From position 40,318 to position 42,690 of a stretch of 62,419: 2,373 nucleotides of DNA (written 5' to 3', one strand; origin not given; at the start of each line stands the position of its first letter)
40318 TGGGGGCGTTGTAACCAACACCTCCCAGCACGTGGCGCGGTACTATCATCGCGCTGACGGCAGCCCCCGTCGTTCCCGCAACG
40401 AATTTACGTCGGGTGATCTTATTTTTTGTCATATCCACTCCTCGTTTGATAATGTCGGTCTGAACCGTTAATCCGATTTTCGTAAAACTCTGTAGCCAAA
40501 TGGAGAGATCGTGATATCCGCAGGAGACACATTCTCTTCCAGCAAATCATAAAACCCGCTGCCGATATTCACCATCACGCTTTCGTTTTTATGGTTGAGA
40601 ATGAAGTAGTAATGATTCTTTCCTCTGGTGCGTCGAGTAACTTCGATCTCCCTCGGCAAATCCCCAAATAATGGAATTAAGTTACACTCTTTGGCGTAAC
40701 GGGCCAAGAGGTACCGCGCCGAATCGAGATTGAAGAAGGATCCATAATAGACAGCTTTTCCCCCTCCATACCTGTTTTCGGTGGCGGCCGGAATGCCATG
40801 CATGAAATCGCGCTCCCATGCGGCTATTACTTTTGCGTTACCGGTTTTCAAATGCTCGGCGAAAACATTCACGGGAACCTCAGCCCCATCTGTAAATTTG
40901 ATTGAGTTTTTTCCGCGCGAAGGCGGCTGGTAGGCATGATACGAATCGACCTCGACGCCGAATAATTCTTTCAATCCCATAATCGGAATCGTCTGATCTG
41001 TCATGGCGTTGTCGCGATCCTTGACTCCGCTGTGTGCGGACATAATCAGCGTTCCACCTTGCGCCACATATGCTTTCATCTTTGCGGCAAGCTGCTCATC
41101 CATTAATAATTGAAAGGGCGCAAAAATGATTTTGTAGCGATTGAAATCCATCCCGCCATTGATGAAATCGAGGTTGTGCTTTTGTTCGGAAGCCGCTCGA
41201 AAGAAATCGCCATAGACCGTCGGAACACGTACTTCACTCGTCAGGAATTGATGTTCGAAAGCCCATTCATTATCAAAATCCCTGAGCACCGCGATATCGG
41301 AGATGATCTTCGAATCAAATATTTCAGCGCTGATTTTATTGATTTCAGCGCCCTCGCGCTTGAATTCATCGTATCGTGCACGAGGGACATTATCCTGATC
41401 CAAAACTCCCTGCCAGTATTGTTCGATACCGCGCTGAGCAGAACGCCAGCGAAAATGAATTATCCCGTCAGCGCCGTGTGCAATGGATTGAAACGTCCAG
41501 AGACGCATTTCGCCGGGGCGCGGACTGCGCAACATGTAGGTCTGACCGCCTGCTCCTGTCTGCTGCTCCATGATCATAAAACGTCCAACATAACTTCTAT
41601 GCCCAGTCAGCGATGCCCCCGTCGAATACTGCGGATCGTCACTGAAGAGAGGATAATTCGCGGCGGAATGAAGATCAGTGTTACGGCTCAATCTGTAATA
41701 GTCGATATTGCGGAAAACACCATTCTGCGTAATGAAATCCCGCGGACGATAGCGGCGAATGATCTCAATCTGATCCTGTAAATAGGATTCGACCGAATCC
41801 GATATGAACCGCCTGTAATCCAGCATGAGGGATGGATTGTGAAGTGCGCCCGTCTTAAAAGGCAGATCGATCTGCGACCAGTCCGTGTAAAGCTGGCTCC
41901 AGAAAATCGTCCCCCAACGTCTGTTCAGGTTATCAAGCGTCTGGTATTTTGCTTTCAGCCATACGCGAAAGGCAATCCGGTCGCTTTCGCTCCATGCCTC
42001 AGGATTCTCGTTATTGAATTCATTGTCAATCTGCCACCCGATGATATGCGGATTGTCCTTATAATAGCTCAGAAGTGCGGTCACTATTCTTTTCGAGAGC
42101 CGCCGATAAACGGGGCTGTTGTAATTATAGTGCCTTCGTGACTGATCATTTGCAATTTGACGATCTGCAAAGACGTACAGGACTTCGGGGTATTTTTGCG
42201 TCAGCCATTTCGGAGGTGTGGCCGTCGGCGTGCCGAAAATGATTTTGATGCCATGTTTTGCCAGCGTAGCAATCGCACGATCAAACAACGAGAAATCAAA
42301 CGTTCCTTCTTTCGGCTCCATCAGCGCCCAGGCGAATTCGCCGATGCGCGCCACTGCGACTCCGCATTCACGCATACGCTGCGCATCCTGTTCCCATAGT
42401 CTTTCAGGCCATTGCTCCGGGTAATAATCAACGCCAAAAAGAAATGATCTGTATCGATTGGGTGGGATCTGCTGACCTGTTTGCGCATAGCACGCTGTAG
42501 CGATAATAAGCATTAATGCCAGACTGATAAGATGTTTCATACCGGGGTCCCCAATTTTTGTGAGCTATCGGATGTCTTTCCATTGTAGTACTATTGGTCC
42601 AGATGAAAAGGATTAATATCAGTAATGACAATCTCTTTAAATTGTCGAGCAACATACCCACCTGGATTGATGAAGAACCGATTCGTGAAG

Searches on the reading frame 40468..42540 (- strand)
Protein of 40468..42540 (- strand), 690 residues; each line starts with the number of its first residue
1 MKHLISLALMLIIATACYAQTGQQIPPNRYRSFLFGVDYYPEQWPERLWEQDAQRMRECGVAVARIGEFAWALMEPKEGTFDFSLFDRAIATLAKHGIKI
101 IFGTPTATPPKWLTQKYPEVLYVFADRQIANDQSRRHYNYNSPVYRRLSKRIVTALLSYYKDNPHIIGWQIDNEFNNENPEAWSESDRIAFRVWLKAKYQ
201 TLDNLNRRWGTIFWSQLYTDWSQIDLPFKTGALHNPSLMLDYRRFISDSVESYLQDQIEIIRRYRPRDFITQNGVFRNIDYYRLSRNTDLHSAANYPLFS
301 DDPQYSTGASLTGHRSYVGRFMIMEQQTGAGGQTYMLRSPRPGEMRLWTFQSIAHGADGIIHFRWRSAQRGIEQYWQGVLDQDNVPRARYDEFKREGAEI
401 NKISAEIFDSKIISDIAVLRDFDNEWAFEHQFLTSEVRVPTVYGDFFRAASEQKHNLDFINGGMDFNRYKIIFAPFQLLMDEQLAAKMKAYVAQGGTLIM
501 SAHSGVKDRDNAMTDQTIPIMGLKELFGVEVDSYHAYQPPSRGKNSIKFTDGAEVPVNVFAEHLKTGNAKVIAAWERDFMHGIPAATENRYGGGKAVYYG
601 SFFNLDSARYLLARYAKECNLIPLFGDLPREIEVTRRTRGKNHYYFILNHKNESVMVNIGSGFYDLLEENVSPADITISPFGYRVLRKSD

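Call 71: search_protein_families(library=pfam, proteins=[window:40468-42540:-], max_evalue=0.00001)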
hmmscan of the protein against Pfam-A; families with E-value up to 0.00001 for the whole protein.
window:40468-42540:- (690 aa): 3 families
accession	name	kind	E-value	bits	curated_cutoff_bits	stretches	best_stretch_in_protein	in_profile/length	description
PF02449.21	Glyco_hydro_42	-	1.6e-122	410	21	1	38-403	1-376/376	Beta-galactosidase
PF08532.16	Glyco_hydro_42M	-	9.8e-42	143.2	25.8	1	415-621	2-206/207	Beta-galactosidase trimerisation domain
PF08533.16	Glyco_hydro_42C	-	1.1e-09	38.3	21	1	632-688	2-58/58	Beta-galactosidase C-terminal domain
